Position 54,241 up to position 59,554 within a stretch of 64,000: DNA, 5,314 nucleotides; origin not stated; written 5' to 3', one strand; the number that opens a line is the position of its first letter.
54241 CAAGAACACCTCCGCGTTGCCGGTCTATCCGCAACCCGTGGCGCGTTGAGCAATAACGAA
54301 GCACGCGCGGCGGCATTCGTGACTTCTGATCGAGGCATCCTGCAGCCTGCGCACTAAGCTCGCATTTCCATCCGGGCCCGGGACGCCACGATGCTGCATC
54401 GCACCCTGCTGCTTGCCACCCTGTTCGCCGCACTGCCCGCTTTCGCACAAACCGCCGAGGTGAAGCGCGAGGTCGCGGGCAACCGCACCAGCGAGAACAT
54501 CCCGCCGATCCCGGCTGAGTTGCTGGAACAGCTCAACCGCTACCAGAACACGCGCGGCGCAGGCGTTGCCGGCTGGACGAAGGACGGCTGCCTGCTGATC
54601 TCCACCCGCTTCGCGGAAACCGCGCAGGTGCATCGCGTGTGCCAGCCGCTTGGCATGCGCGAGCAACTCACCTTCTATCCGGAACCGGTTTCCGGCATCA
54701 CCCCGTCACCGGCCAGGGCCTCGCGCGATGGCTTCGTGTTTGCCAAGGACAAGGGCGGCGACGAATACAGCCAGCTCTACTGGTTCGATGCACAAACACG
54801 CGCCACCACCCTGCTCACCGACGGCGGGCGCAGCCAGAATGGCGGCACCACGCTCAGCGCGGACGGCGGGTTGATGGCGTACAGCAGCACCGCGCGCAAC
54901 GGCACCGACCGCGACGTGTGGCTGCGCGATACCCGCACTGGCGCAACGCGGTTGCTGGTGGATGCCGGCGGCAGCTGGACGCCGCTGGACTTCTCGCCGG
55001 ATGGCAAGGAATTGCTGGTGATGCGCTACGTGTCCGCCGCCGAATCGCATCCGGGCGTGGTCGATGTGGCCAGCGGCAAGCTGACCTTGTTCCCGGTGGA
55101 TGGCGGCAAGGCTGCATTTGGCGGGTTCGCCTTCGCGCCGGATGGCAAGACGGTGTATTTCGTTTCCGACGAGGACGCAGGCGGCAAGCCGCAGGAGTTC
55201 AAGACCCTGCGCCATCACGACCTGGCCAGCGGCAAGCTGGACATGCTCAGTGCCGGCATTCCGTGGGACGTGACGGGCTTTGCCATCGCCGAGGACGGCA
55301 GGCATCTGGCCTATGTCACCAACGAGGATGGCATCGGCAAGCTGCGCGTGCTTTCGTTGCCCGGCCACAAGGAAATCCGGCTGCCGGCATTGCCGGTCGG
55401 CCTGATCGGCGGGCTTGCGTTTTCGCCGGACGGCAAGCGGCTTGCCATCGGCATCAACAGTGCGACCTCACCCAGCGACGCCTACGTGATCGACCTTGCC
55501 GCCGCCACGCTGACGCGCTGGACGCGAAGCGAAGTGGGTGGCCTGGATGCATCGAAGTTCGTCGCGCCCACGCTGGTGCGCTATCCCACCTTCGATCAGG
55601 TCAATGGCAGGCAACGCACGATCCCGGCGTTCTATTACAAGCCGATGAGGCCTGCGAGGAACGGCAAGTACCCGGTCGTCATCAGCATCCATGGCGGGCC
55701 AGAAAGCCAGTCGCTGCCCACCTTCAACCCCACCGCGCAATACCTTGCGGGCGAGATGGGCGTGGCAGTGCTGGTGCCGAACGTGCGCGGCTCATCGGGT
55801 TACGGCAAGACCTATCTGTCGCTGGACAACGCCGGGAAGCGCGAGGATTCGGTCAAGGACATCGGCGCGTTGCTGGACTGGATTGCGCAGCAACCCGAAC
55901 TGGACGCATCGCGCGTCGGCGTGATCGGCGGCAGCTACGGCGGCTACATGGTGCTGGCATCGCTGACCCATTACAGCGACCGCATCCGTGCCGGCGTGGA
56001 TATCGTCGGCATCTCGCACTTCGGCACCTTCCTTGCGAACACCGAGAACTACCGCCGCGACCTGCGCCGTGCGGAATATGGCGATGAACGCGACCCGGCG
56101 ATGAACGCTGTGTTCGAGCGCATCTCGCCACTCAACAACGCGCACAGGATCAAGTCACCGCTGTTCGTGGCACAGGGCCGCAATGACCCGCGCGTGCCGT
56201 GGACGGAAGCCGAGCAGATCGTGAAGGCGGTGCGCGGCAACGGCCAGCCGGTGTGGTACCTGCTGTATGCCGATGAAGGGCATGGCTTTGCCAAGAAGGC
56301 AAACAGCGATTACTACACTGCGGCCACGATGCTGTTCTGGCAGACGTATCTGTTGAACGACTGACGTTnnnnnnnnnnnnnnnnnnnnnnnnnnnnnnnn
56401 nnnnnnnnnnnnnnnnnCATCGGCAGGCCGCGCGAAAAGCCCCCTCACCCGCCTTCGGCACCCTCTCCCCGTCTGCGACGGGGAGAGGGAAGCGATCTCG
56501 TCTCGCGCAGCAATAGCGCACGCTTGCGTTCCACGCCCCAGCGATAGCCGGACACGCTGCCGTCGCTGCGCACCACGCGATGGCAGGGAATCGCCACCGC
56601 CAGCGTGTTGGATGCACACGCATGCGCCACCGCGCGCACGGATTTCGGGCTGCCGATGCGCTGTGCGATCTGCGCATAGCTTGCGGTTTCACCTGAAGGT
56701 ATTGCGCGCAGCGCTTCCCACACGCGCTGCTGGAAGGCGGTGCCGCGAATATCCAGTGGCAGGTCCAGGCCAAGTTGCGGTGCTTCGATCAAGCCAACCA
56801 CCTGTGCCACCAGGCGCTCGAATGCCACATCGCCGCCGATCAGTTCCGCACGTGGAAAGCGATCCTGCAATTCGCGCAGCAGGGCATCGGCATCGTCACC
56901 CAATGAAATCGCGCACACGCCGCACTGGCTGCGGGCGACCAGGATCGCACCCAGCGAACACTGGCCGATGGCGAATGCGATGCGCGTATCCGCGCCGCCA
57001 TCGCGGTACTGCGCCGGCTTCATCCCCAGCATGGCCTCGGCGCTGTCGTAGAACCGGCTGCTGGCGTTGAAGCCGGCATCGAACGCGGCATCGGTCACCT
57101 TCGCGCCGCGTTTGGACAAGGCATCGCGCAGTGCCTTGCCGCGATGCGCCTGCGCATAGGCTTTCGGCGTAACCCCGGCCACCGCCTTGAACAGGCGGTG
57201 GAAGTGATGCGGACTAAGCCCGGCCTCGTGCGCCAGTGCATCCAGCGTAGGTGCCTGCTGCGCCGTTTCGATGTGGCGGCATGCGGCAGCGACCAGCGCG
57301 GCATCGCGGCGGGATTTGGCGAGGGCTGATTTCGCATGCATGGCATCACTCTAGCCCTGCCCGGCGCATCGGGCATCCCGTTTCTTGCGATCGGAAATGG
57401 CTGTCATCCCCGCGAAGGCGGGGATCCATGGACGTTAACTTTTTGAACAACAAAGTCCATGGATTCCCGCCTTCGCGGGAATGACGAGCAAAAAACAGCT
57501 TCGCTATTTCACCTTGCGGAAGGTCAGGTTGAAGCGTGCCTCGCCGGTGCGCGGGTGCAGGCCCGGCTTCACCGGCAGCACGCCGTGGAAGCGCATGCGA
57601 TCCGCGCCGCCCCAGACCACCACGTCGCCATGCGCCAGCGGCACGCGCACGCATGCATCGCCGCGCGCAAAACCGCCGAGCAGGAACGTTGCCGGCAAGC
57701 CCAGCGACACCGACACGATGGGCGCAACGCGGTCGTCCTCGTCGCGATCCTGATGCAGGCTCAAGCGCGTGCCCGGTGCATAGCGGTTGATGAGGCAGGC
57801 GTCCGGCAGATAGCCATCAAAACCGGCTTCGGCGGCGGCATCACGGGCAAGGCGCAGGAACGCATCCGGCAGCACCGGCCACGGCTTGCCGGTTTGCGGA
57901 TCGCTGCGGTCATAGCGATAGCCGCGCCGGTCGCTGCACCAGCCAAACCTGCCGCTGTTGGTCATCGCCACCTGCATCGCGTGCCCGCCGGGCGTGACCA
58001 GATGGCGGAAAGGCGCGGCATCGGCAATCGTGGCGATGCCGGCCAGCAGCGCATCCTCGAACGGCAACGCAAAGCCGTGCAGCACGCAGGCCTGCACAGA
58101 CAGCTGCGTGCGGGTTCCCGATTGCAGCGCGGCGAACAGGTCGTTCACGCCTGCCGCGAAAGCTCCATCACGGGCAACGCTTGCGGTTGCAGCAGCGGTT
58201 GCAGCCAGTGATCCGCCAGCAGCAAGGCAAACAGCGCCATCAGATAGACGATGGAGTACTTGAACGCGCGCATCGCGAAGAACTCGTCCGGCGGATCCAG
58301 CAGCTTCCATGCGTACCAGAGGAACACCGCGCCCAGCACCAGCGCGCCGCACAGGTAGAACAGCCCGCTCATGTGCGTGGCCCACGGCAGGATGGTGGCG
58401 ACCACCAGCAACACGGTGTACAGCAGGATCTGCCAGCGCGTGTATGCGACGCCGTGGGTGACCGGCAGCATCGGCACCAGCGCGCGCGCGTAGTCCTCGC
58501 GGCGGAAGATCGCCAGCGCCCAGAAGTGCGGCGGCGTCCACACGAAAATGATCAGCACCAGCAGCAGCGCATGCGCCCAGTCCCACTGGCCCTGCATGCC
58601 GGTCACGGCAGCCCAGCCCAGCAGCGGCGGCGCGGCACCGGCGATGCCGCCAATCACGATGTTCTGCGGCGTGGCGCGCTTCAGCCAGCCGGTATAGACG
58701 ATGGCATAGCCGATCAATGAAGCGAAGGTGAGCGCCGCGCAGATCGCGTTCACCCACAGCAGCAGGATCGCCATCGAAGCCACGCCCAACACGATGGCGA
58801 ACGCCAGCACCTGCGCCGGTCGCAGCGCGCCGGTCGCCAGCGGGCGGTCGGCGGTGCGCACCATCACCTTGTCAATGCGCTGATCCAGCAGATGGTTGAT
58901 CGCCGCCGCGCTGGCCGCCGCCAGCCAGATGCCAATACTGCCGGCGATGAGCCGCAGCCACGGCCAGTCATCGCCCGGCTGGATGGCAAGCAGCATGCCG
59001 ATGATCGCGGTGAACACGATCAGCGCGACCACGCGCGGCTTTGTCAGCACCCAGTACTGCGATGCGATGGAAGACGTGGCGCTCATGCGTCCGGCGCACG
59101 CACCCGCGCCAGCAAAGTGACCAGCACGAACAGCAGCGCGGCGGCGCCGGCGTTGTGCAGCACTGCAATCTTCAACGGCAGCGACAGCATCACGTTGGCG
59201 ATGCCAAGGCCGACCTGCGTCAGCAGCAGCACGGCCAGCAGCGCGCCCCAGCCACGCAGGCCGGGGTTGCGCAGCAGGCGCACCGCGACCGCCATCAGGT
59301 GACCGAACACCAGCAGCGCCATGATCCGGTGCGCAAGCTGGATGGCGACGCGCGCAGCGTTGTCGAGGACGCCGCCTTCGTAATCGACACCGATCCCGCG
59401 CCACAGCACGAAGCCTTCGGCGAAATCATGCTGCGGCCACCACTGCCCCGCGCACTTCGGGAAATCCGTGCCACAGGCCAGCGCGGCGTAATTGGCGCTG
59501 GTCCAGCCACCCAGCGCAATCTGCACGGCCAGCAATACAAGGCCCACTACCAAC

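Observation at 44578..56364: Candidate undescribed system: TonB-dependent 'peptide utilisation locus' with three exported peptidases, a Tat-PLP enzyme, an exported RidA, a GPH symporter and an Lrp regulator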

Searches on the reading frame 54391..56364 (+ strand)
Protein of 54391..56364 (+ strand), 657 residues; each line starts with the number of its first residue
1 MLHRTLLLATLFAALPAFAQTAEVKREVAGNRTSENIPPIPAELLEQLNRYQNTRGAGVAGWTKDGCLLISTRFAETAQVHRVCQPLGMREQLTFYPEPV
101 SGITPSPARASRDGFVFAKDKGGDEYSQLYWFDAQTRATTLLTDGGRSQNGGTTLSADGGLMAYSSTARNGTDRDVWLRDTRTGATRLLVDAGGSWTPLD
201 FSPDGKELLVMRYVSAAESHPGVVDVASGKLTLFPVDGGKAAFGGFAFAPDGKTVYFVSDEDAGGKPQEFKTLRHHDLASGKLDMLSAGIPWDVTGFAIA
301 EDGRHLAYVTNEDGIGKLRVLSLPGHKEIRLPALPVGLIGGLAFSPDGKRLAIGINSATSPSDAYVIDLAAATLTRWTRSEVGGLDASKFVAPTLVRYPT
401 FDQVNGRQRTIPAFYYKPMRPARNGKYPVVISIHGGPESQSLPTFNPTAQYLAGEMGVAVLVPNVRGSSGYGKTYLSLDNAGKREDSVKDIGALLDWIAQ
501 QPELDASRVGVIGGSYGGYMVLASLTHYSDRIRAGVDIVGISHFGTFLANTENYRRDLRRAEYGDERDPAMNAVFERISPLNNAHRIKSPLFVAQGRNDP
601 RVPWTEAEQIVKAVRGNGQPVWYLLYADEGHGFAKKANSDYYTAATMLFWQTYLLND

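Call 7: search_protein_families(library=pfam, proteins=[window:54391-56364:+])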
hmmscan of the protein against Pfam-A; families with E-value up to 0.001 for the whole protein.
window:54391-56364:+ (657 aa): 12 families
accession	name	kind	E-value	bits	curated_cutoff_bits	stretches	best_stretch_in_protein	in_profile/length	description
PF00326.27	Peptidase_S9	-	3.1e-38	131.9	22.6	1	444-654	2-210/213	Prolyl oligopeptidase family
PF01738.24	DLH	-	8.3e-15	55.4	21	1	424-652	11-208/217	Dienelactone hydrolase family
PF07676.18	PD40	-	4.1e-14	52.5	20.9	1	244-268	12-35/38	WD40-like Beta Propeller Repeat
PF02129.25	Peptidase_S15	-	6e-11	43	23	1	419-542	10-130/262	X-Pro dipeptidyl-peptidase (S15 family)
PF00561.26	Abhydrolase_1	-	1.5e-09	38.3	25.8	1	428-536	1-98/245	alpha/beta hydrolase fold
PF20434.5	BD-FAE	-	1.9e-07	31.3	26.8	1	422-612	8-213/215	BD-FAE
PF07859.19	Abhydrolase_3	-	3.9e-06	27.2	25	1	487-634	48-209/210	alpha/beta hydrolase fold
PF12146.15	Hydrolase_4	-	5.3e-05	23.1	27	0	429-534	6-103/239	Serine aminopeptidase, S33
PF25174.1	Beta-prop_THOC3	-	8.1e-05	22.2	305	0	246-356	94-191/272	THOC3 beta-propeller domain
PF05448.18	AXE1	-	0.00014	21.2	21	0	490-544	159-213/321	Acetyl xylan esterase (AXE1)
PF00756.26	Esterase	-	0.00063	20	22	0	411-531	8-139/251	Putative esterase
PF12697.13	Abhydrolase_6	-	0.00066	20.8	26.3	1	433-564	4-113/217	Alpha/beta hydrolase family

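Call 8: search_protein_families(library=ncbifam, proteins=[window:54391-56364:+])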
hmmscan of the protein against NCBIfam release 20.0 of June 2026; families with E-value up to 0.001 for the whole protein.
window:54391-56364:+ (657 aa): 11 families
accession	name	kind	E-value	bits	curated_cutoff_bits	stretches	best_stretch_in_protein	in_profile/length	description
NF053518.1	DipepPtdsDpp5Prph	equivalog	7.3e-32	110.7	900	1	247-640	254-640/655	dipeptidyl-peptidase Dpp5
NF050058.1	e_dPHAscl_type1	hypoth_equivalog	1.1e-15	57.8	150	1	409-616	6-206/276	extracellular catalytic domain type 1 short-chain-length polyhydroxyalkanoate depolymerase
TIGR02800.1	propeller_TolB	equivalog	4.7e-15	55.4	343.15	2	300-380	199-277/418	Tol-Pal system beta propeller repeat protein TolB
NF033523.0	lasso_peptidase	equivalog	9.7e-11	41.1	400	1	478-631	465-614/638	Atxe2 family lasso peptide isopeptidase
TIGR01840.1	esterase_phb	subfamily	2.9e-07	30.2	107.85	1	414-541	2-129/213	PHB depolymerase family esterase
NF007857.0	PRK10566.1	equivalog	5.4e-07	29.7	201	1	486-620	86-218/249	esterase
NF047920.1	lactonase_UilS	equivalog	7.3e-06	25.9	400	1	420-527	17-118/285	UilS family quorum-quenching N-acyl-homoserine lactonase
NF041440.1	hydrolase_YghX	exception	1.5e-05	24.3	460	0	575-652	207-283/292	YghX family hydrolase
NF002183.0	PRK01029.1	equivalog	3.6e-05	23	405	0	115-192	295-369/429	Tol-Pal system protein TolB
NF007511.0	PRK10115.1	equivalog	0.00049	18.6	1313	1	345-632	369-653/686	oligopeptidase B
NF052354.1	EstLipQMycob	equivalog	0.00059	18.6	700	0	573-631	315-374/418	esterase LipQ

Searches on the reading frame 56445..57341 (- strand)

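Call 72: search_protein_families(library=pfam, proteins=[window:56445-57341:-], max_evalue=0.00001)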
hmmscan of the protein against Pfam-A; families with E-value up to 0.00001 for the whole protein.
window:56445-57341:- (298 aa): 3 families
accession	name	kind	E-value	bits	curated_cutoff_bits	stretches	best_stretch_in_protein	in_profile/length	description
PF01035.26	DNA_binding_1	-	2.6e-34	117.4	27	1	202-281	1-80/81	6-O-methylguanine DNA methyltransferase, DNA binding domain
PF12833.13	HTH_18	-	1.9e-19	70.1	33.6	1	36-114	1-79/80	Helix-turn-helix domain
PF00165.29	HTH_AraC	-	7.1e-14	52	26.6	1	32-62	10-40/42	Bacterial regulatory helix-turn-helix proteins, AraC family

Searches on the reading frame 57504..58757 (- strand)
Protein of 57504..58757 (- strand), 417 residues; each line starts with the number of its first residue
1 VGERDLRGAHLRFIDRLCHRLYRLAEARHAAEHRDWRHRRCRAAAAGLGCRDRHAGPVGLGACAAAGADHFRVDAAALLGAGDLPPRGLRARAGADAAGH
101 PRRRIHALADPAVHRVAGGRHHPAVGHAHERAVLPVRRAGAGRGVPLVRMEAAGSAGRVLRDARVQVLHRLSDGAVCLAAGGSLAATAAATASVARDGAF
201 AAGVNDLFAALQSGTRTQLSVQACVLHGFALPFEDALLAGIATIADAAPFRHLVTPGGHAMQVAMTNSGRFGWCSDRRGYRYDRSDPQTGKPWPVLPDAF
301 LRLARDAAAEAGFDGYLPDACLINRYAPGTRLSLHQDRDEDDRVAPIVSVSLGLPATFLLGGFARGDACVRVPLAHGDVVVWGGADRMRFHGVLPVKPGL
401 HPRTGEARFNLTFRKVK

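Call 72: search_protein_families(library=pfam, proteins=[window:57504-58757:-], max_evalue=0.00001)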
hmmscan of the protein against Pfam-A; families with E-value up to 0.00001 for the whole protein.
window:57504-58757:- (417 aa): 1 family
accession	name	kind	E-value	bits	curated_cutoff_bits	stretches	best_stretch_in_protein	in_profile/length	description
PF13532.12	2OG-FeII_Oxy_2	-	7.1e-54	183.4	31.2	1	223-414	2-194/194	2OG-Fe(II) oxygenase superfamily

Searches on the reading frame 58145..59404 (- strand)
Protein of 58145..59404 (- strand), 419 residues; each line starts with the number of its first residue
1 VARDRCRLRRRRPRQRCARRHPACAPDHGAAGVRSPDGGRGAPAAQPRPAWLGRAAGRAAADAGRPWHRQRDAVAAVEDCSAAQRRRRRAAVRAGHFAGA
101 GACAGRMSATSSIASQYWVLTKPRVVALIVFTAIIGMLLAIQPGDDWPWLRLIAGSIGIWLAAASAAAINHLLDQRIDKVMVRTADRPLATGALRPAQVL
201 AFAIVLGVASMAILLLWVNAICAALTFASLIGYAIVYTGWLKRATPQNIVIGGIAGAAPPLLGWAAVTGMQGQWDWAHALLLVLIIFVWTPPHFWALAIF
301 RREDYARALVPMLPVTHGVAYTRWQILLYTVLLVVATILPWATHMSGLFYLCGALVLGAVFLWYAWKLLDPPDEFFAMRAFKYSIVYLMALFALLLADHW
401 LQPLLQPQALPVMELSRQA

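Call 72: search_protein_families(library=pfam, proteins=[window:58145-59404:-], max_evalue=0.00001)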
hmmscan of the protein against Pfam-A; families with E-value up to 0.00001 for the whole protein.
window:58145-59404:- (419 aa): 1 family
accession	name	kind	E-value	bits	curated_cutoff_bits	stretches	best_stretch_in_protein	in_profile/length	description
PF01040.23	UbiA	-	5.1e-62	209.8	34.2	1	130-382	2-246/250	UbiA prenyltransferase family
